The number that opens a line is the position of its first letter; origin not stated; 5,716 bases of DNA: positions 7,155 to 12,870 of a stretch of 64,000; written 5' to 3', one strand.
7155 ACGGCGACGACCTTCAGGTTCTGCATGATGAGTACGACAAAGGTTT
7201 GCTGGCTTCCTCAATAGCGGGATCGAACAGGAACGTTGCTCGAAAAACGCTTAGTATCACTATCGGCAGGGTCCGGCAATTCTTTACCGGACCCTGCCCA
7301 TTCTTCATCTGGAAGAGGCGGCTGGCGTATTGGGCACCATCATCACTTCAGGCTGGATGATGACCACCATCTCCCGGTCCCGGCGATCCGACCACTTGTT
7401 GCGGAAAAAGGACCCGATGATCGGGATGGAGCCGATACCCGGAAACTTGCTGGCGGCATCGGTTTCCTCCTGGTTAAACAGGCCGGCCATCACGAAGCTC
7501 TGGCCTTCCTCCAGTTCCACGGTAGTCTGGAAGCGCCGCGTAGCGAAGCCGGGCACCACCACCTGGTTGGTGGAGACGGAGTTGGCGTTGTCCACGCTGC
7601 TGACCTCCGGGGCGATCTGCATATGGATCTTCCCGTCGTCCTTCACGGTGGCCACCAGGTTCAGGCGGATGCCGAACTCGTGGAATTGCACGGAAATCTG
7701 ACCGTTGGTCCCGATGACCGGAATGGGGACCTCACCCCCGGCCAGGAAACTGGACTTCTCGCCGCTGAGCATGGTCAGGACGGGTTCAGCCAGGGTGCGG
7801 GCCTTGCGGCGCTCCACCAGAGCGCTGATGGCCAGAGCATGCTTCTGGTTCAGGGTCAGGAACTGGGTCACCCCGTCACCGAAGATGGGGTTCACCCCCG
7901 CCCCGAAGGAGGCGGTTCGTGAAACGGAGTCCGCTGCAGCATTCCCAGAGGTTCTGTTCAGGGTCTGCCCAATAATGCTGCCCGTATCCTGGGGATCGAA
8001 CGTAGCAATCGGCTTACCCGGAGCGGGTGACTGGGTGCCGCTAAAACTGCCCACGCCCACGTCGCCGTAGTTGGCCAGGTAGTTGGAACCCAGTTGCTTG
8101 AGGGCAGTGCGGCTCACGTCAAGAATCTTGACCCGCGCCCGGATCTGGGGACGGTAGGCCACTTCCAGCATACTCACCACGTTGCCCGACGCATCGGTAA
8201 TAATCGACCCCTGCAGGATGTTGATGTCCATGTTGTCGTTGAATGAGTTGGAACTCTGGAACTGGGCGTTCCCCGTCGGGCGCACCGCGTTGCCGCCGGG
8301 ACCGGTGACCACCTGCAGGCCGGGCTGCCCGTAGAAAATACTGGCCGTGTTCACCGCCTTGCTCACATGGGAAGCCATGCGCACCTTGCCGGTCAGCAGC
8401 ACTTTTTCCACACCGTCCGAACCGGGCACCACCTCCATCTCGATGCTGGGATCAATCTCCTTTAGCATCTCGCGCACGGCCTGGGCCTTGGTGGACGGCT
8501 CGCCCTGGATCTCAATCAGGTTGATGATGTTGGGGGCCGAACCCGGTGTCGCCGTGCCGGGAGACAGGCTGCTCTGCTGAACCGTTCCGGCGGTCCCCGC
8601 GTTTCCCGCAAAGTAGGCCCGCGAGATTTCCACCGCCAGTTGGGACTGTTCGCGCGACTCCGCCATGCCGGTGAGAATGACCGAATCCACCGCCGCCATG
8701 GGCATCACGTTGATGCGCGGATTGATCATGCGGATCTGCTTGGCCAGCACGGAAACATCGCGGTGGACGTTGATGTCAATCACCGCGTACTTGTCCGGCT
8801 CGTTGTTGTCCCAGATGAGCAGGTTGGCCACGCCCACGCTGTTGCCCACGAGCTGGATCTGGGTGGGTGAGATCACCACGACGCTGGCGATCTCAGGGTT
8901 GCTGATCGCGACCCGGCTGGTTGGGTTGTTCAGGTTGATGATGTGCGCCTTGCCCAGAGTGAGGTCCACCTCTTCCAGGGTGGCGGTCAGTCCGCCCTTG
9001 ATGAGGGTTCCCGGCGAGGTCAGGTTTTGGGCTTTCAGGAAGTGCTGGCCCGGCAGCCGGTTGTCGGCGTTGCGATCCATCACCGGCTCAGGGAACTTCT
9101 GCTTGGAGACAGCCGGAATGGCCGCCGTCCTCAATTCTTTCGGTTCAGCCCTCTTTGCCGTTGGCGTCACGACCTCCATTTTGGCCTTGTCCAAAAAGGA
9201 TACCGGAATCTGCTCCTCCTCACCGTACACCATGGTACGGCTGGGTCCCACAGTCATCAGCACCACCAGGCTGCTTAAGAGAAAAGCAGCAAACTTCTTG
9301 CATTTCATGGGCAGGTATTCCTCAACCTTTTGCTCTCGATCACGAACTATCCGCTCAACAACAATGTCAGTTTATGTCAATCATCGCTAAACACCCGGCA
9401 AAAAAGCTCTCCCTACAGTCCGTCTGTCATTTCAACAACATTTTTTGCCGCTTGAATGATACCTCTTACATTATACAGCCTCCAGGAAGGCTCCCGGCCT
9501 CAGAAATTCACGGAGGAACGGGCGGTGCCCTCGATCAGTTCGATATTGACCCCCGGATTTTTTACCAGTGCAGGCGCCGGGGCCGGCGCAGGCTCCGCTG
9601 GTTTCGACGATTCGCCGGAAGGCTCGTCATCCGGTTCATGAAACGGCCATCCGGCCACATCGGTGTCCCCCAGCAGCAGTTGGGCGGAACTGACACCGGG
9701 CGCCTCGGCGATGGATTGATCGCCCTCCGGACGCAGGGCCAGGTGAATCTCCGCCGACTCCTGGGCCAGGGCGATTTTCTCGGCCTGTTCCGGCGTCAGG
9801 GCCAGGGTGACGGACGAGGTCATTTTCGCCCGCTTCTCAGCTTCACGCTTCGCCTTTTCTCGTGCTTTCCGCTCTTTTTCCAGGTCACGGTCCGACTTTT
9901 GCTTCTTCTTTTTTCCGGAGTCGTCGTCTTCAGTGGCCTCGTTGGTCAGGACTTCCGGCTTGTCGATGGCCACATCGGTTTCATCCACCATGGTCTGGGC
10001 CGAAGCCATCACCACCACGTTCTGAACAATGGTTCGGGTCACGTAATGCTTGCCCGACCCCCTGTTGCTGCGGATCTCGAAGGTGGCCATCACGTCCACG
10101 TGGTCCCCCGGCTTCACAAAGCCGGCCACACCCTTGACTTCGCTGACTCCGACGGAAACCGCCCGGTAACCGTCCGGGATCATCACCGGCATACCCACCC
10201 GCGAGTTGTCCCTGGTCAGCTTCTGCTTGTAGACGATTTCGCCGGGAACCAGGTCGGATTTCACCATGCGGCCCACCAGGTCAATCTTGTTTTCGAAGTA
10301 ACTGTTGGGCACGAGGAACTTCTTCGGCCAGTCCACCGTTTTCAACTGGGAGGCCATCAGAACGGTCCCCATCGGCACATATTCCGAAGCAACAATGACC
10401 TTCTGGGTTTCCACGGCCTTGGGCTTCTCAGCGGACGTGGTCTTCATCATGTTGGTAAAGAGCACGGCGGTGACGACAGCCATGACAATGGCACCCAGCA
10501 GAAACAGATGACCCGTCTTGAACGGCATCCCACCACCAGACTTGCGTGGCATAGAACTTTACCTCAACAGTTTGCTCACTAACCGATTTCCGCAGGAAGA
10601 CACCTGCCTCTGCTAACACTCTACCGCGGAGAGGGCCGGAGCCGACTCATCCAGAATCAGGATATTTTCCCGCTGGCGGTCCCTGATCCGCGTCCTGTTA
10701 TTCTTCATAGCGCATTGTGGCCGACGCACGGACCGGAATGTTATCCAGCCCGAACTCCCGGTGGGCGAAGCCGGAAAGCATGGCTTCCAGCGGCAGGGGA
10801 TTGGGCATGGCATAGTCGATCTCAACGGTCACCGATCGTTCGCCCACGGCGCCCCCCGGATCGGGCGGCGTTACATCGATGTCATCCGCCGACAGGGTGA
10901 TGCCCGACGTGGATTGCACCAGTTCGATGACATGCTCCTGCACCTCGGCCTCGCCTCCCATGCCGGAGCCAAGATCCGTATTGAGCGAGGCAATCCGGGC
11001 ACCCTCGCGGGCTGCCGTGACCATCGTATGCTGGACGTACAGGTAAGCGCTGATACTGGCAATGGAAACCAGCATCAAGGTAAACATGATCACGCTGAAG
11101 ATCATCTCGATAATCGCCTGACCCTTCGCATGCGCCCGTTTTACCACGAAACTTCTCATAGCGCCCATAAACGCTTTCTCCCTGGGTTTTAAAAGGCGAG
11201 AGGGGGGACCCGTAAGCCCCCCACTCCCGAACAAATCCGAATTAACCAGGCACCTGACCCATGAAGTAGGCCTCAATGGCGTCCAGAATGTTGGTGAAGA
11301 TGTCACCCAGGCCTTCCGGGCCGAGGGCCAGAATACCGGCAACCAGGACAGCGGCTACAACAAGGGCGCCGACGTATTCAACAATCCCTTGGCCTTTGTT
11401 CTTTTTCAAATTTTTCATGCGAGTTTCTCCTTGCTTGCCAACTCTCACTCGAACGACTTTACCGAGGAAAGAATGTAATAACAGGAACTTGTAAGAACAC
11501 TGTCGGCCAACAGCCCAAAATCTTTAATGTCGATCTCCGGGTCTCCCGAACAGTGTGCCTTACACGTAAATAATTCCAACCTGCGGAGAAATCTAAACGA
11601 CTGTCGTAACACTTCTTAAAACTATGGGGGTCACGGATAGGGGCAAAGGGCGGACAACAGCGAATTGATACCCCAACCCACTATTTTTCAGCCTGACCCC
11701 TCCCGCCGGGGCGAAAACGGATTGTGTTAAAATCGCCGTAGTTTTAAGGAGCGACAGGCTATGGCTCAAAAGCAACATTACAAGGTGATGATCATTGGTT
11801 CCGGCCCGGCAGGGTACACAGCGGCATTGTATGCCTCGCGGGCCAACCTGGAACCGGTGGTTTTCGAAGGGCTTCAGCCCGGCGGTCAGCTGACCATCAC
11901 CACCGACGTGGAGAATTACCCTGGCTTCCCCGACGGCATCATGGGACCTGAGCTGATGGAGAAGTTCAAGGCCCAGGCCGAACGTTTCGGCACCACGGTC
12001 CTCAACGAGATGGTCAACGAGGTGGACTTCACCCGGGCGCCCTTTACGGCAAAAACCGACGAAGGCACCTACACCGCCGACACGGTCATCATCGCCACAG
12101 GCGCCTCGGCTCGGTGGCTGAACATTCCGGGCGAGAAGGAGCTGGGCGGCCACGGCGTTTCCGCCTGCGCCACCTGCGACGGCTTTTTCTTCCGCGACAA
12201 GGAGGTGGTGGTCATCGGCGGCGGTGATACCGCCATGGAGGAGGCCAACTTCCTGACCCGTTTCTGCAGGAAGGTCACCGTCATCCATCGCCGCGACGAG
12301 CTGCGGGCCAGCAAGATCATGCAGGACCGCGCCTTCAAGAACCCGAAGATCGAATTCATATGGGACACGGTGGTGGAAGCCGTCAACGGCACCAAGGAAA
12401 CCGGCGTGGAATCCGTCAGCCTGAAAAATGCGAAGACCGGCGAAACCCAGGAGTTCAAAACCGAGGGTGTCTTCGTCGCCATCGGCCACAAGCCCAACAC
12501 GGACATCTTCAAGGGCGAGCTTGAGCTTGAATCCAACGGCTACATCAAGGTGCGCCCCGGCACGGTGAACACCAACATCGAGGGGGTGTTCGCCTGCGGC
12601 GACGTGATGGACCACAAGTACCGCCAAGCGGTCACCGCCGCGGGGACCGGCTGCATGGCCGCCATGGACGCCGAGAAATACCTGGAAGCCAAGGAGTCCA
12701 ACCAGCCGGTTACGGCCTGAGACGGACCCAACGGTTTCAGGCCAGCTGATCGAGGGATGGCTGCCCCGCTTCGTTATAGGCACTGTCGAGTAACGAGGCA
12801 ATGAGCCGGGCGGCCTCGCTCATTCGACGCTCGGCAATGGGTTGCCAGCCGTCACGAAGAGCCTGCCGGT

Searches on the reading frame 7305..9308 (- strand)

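Call 10: search_protein_families(library=pfam, proteins=[window:7305-9308:-], max_evalue=0.001)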
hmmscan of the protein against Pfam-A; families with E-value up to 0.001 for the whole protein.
window:7305-9308:- (667 aa): 2 families
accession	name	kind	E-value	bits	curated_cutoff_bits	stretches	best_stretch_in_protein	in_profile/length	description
PF00263.26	Secretin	-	3.4e-39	134.6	27.5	1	496-656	1-168/169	Bacterial type II and III secretion system protein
PF13629.12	T2SS-T3SS_pil_N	-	7.1e-18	64.5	23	1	113-181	4-71/72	Pilus formation protein N terminal region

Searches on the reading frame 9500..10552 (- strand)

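Call 10: search_protein_families(library=pfam, proteins=[window:9500-10552:-], max_evalue=0.001)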
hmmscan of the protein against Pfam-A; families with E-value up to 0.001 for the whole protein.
window:9500-10552:- (350 aa): 2 families
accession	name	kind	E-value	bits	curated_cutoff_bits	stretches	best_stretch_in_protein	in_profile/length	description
PF16976.10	RcpC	-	3.8e-28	98.1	28.8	1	122-274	4-114/114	Flp pilus assembly protein RcpC/CpaB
PF08666.17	SAF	-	2.3e-06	28.5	21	1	52-112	3-62/63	SAF domain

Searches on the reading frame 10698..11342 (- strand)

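Call 57: search_protein_families(library=pfam, proteins=[window:10698-11342:-], max_evalue=0.001)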
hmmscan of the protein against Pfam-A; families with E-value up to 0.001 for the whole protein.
window:10698-11342:- (214 aa): 1 family
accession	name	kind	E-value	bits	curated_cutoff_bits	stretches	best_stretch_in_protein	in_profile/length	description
PF07811.17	TadE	-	1.4e-07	31.9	22.9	1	74-116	1-43/43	TadE-like protein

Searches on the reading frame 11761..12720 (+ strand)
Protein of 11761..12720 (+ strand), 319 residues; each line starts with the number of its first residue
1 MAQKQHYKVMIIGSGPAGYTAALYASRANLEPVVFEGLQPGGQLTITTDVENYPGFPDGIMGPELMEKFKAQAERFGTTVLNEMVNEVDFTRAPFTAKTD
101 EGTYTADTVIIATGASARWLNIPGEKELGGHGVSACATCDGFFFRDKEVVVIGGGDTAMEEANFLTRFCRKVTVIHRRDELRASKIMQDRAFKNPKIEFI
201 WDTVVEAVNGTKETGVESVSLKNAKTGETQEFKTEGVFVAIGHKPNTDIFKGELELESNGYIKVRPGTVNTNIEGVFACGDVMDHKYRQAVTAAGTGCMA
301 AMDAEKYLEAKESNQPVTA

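Call 10: search_protein_families(library=pfam, proteins=[window:11761-12720:+], max_evalue=0.001)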
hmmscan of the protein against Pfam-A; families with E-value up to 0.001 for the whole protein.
window:11761-12720:+ (319 aa): 10 families
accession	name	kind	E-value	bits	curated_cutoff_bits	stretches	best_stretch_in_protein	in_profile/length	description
PF07992.20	Pyr_redox_2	-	6.9e-61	206.7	26.1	1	7-297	1-291/291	Pyridine nucleotide-disulphide oxidoreductase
PF13738.12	Pyr_redox_3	-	1.1e-28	100.8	30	1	80-280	99-305/305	Pyridine nucleotide-disulphide oxidoreductase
PF00070.33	Pyr_redox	-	1.9e-22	80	22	1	149-222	2-80/82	Pyridine nucleotide-disulphide oxidoreductase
PF03486.20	HI0933_like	-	1.7e-07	31.4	50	0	8-38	2-32/244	HI0933-like protein Rossmann domain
PF01266.30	DAO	-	3.6e-07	30.5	27.9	0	8-41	1-35/353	FAD dependent oxidoreductase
PF00890.30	FAD_binding_2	-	1.9e-06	27.8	20.4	0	9-44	2-38/414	FAD binding domain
PF13241.12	NAD_binding_7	-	2.7e-05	25.1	22.1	0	144-182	5-45/104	Putative NAD(P)-binding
PF13450.12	NAD_binding_8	-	6.2e-05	23.6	21.9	0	11-45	1-36/68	NAD(P)-binding Rossmann-like domain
PF01134.28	GIDA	-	6.2e-05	22.7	22.1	0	8-33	1-26/391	Glucose inhibited division protein A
PF12831.13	FAD_oxidored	-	0.00049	19.9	27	0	9-46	2-40/416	FAD dependent oxidoreductase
